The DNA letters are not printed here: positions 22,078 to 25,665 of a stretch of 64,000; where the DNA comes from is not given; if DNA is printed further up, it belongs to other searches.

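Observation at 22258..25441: Previously unnamed ~47-residue repeat family (~22 tandem copies)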

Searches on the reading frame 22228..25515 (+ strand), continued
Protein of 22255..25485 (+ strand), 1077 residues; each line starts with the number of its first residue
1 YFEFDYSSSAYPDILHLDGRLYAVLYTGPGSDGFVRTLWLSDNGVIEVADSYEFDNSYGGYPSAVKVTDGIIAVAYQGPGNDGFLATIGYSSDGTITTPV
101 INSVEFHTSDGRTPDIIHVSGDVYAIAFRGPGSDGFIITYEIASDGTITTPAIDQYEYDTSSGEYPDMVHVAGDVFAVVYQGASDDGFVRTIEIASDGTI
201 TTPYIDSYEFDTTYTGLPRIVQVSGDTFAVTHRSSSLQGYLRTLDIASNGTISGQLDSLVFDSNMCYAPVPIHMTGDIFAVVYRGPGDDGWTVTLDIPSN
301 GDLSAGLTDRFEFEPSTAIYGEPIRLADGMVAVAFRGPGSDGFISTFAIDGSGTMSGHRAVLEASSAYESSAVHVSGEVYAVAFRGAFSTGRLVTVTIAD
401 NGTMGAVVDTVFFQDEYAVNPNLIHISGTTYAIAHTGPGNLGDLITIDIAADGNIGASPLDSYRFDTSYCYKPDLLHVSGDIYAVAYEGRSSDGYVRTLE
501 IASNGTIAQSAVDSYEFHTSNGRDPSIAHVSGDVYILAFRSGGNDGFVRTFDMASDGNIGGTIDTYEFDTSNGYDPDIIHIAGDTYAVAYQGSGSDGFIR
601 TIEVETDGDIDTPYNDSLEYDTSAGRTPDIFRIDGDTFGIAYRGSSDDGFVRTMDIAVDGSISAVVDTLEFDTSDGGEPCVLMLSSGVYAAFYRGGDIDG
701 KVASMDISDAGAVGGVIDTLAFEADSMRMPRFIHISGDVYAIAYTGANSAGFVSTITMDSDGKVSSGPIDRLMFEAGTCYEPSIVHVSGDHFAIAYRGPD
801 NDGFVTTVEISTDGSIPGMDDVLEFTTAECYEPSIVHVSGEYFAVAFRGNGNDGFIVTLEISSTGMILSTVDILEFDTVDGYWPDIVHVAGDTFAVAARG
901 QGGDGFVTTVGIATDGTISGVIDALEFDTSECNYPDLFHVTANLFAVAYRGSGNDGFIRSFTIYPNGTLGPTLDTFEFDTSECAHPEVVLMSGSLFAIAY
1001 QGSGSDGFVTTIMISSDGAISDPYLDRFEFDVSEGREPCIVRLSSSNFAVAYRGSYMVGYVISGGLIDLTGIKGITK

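Call 41: find_related_loci(query=window:22255-25485:+, collection=genome_contigs, flank=6000)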
Query window:22255-25485:+ (1077 aa) in genome_contigs; peptide patterns used: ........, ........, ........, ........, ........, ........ (x = any residue, [..] = any of these).
72 stretches matched a pattern, but none encodes a relative of the query by tblastn (E <= 1e-3).

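Call 46: predict_structure(alignment_id=A3)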
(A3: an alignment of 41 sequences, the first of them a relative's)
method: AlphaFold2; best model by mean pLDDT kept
length: 727 residues; sequences in the alignment: 41
mean_pLDDT: 81.5   pTM: 0.74
mean pLDDT of the five models: 81.5, 80.9, 79.9, 79.6, 79.1
residues with pLDDT >= 90: 435; 70-90: 96; 50-70: 92; < 50: 104
segments of 3 or more residues with pLDDT < 50: 1-48, 56-66, 89-101, 115-118, 150-174
pLDDT, mean of each block of 10 residues (from residue 1): 27 30 35 39 46 49 47 58 55 40 55 49 59 56 54 43 41 60 66 80 74 74 85 89 92 88 95 97 97 98 94 94 98 98 98 98 96 96 98 98 98 97 96 94 97 98 96 97 94 97 97 90 96 97 94 97 93 92 97 93 97 94 90 94 93 96 95 98 85 88 92 95 83
secondary structure, 60 per line:
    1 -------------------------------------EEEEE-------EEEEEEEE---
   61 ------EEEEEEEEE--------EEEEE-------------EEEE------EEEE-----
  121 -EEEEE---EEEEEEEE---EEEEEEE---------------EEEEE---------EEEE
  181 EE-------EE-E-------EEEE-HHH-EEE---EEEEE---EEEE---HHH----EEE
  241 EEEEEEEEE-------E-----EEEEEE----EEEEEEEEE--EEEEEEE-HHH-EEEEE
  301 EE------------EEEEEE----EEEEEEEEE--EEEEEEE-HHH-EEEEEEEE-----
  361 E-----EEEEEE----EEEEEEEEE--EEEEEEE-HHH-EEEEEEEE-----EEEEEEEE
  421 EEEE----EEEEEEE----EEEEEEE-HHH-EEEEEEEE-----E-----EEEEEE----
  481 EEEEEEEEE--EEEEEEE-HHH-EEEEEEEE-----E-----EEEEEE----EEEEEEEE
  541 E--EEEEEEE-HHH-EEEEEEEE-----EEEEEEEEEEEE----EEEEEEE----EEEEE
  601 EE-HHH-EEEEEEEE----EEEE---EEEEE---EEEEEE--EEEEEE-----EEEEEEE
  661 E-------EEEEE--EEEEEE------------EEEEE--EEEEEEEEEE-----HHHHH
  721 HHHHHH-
elements in order (helices of 4 or more, strands of 3 or more residues): E38-42 E50-57 E67-75 E84-88 E102-105 E112-115 E122-126 E130-137 E141-147 E163-167 E177-182 E201-204 E210-212 E216-220 E224-227 E238-249 E263-268 E273-281 E284-290 E296-302 E315-320 E325-333 E336-342 E348-355 E367-372 E377-385 E388-394 E400-407 E413-424 E429-435 E440-446 E452-459 E471-476 E481-489 E492-498 E504-511 E523-528 E533-541 E544-550 E556-563 E569-580 E585-591 E596-602 E608-615 E620-623 E627-631 E635-640 E643-648 E654-661 E669-673 E676-681 E694-698 E701-710 H716-726

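Call 50: fold_search(model_id=the predicted structure, library=pdb)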
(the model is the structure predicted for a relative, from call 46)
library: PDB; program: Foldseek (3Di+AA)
matches with E <= 10: 1255; with E <= 0.001: 550
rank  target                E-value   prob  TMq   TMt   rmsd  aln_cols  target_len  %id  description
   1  6rgg_B                2.9e-11  1.00  0.38  0.77   4.1       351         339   11  Photorhabdus laumondii lectin PLL2 in complex with O-methylated PGL-1-derived disaccharide (released 2020-07-01)
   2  8q82_A                2.9e-11  1.00  0.38  0.77   5.4       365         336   11  Photorhabdus laumondii lectin PLL4 in complex with alpha-methyl-fucoside (released 2025-03-05)
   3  6rfz                  9.5e-11  1.00  0.37  0.73   5.7       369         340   13  Photorhabdus laumondii lectin PLL2 in complex with D-glucose (released 2020-07-01)
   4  5mxg_A                1.1e-10  1.00  0.35  0.69  10.2       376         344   11  Photorhabdus asymbiotica lectin (PHL) in complex with blood group H trisaccharide (released 2017-08-09)
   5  6fhx_A                1.9e-10  1.00  0.36  0.71  10.7       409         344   10  Photorhabdus asymbiotica lectin (PHL) in complex with synthetic C-fucoside (released 2019-01-30)
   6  5mxh                  2.0e-10  1.00  0.36  0.70   8.9       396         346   12  Photorhabdus asymbiotica lectin (PHL) in complex with D-galactose (released 2017-08-09)
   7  6flu_A                2.4e-10  1.00  0.36  0.71  11.0       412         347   11  Photorhabdus asymbiotica lectin (PHL) in complex with synthetic C-fucoside (released 2019-02-06)
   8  6rg2_B                2.5e-10  1.00  0.36  0.72   9.4       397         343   11  Photorhabdus laumondii lectin PLL2 in complex with 3-O-methyl-D-glucose (released 2020-07-01)
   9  6rgr                  3.0e-10  1.00  0.35  0.69   8.6       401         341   12  Photorhabdus asymbiotica lectin PHL in complex with L-rhamnose (released 2020-07-01)
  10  6rg2_A                3.3e-10  1.00  0.37  0.72   5.8       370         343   12  Photorhabdus laumondii lectin PLL2 in complex with 3-O-methyl-D-glucose (released 2020-07-01)
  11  5mxe                  3.3e-10  1.00  0.36  0.71  10.1       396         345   12  Photorhabdus asymbiotica lectin (PHL) in free form (released 2017-08-09)
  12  6fhy_A                4.8e-10  1.00  0.35  0.69  10.1       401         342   11  Photorhabdus asymbiotica lectin (PHL) in complex with synthetic C-fucoside (released 2019-01-30)
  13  8q83_D                5.5e-10  1.00  0.35  0.70  11.8       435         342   10  Photorhabdus laumondii lectin PLL5 in complex with alpha-methyl-fucoside (released 2025-03-05)
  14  8q83_A                6.0e-10  1.00  0.36  0.71  12.8       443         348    9  Photorhabdus laumondii lectin PLL5 in complex with alpha-methyl-fucoside (released 2025-03-05)
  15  5mxf                  8.3e-10  1.00  0.35  0.68   8.6       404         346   13  Photorhabdus asymbiotica lectin (PHL) in complex with alpha-methyl fucoside (released 2017-08-09)
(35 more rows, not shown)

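Call 56: search_solved_structures(query=A3, max_evalue=10, show_alignments=1)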
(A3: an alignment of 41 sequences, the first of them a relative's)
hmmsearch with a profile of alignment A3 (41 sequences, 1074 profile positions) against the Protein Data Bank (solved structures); distinct sequences matched with E-value up to 10: 6.
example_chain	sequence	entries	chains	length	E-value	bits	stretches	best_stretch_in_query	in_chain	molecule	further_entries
6nz0_Z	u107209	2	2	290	0.00017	23.4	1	199-353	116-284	Dyslexia-associated protein KIAA0319-like protein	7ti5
9egp_A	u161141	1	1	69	0.013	17.1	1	3-50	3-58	Geopilin domain 1 protein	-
6xxe_A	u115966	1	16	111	0.03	15.9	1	10-109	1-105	Uncharacterized protein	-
8qqj_J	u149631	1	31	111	0.032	15.9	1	10-109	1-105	Type IV narrow pilus major component PilA5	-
7tgg_A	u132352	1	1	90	0.048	15.3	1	3-40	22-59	Geopilin domain 1 protein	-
5ezd_A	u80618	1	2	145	0.68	11.5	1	293-357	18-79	Kunitz-type protease inhibitor 1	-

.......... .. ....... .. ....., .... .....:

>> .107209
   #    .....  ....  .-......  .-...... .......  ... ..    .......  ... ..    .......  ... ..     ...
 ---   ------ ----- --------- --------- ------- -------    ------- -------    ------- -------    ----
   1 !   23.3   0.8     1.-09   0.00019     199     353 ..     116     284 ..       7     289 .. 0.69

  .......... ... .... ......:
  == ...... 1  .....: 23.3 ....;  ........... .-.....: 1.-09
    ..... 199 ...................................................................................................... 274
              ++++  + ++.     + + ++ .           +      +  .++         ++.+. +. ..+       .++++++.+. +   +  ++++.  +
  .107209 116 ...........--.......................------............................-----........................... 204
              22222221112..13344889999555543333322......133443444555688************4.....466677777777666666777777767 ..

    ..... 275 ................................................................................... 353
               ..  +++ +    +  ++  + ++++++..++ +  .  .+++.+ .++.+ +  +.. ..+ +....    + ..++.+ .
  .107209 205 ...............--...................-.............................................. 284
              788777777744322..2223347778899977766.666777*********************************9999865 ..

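Call 62: fold_search(model_id=the predicted structure, library=viral)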
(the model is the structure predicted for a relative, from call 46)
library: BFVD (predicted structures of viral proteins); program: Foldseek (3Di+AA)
matches with E <= 10: 1008; with E <= 0.001: 207
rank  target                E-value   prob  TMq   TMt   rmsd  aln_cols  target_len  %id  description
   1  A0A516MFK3            4.0e-15  1.00  0.40  0.60   8.4       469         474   15  (no name in the UniProt tables at hand)
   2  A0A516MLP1            6.4e-14  1.00  0.39  0.41  24.8       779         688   10  (no name in the UniProt tables at hand)
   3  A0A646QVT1            2.9e-12  1.00  0.39  0.53   9.8       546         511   13  (no name in the UniProt tables at hand)
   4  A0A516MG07            4.0e-12  1.00  0.40  0.34  17.3       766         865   14  (no name in the UniProt tables at hand)
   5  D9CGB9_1              5.5e-11  1.00  0.34  0.28  18.8       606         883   12  (no name in the UniProt tables at hand)
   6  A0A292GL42            6.3e-10  1.00  0.22  0.14  35.4       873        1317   10  (no name in the UniProt tables at hand)
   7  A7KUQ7                8.4e-10  1.00  0.36  0.29  22.8       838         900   10  (no name in the UniProt tables at hand)
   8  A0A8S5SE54            1.0e-09  1.00  0.37  0.57   9.2       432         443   14  Uncharacterized protein [Caudovirales sp. ctrNG92]
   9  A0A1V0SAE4            2.4e-09  1.00  0.32  0.31  16.7       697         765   10  Bulb-type lectin domain-containing protein [Catovirus CTV1]
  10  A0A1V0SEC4            2.6e-09  1.00  0.33  0.54  10.1       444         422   13  Uncharacterized protein [Indivirus ILV1]
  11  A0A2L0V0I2            3.2e-09  1.00  0.26  0.15  32.0       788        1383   12  Autotransporter adhesin [Agrobacterium phage Atu_ph07]
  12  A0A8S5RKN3            3.6e-09  1.00  0.27  0.32  26.5       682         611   10  Uncharacterized protein [virus sp. ct6GG30]
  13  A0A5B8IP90            4.4e-09  1.00  0.28  0.26  24.2       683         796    8  Uncharacterized protein [Mimiviridae sp. ChoanoV1]
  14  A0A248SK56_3          5.3e-09  1.00  0.13  0.09  32.7       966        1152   10  (no name in the UniProt tables at hand)
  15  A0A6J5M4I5            5.5e-09  1.00  0.32  0.29  15.5       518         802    8  Uncharacterized protein [uncultured Caudovirales phage]
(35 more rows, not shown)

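Call 63: search_protein_families(library=pfam, proteins=[P0069, P0110, P0038, P0077], max_evalue=0.001)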
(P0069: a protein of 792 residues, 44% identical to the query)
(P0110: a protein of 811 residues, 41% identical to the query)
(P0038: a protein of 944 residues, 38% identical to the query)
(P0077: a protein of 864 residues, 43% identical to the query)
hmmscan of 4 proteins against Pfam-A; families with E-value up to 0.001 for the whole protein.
P0069 (792 aa): 3 families
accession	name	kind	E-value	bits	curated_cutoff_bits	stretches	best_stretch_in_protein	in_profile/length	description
PF02740.20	Colipase_C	-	4.7e-07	30.3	23.7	0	374-403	8-37/44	Colipase, C-terminal domain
PF20384.3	DUF6679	-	1e-06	29.2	23.9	0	468-507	28-70/103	Family of unknown function (DUF6679)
PF20029.6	DUF6436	-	0.00056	20.1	27.3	0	533-568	86-117/133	Domain of unknown function (DUF6436)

P0110 (811 aa): 2 families
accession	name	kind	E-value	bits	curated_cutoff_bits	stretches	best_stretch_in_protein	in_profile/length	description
PF20384.3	DUF6679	-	5e-06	27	23.9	0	627-665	28-69/103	Family of unknown function (DUF6679)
PF22352.2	K319L-like_PKD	-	0.00014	22.3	27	0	387-444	31-84/84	K319L-like, PKD domain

P0038 (944 aa): 2 families
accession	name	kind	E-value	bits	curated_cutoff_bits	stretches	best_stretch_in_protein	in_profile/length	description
PF13385.13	Laminin_G_3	-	2.2e-12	47.8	27.6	1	839-936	51-151/151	Concanavalin A-like lectin/glucanases superfamily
PF19377.4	DUF5952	-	5.6e-07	30.1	25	0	401-479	14-90/93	Family of unknown function (DUF5952)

P0077 (864 aa): 3 families
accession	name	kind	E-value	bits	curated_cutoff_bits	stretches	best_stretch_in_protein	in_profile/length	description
PF11910.14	NdhO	-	5e-06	26.9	25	0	627-653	37-63/66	Cyanobacterial and plant NDH-1 subunit O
PF07963.17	N_methyl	-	3.1e-05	23.8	21.2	1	16-38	4-26/27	Prokaryotic N-terminal methylation motif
PF22352.2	K319L-like_PKD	-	0.00035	21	27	0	429-492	25-84/84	K319L-like, PKD domain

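Call 72: find_encoding_contigs(protein=P0020, flank=8000, max_places=1)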
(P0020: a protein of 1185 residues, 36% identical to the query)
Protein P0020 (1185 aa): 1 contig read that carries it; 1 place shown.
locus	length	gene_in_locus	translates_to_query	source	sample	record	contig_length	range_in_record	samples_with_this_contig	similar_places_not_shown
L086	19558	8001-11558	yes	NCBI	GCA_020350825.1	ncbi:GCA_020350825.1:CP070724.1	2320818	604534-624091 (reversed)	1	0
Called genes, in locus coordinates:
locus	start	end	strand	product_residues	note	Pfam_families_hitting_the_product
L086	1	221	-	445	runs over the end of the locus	-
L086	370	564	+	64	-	-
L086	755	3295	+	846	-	PF23990:PilB3_N (faint), PF00437:T2SSE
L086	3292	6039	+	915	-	PF27713:UCP018868 (faint), PF23990:PilB3_N (weak), PF00437:T2SSE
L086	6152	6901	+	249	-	PF00482:T2SSF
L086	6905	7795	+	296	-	PF00482:T2SSF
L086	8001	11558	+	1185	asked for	PF07790:Pilin_N (weak), PF13385:Laminin_G_3 (weak)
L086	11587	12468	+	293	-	PF23960:DUF7289 (faint)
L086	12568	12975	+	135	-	PF01201:Ribosomal_S8e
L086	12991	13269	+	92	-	PF01922:SRP19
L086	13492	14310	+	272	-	PF00239:Resolvase, PF07508:Recombinase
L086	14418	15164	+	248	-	PF00239:Resolvase, PF07508:Recombinase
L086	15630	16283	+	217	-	PF02254:TrkA_N, PF03435:Sacchrp_dh_NADP, PF03807:F420_oxidored (weak), PF13241:NAD_binding_7 (faint), PF13460:NAD_binding_10, PF02080:TrkA_C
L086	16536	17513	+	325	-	-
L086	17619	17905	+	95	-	-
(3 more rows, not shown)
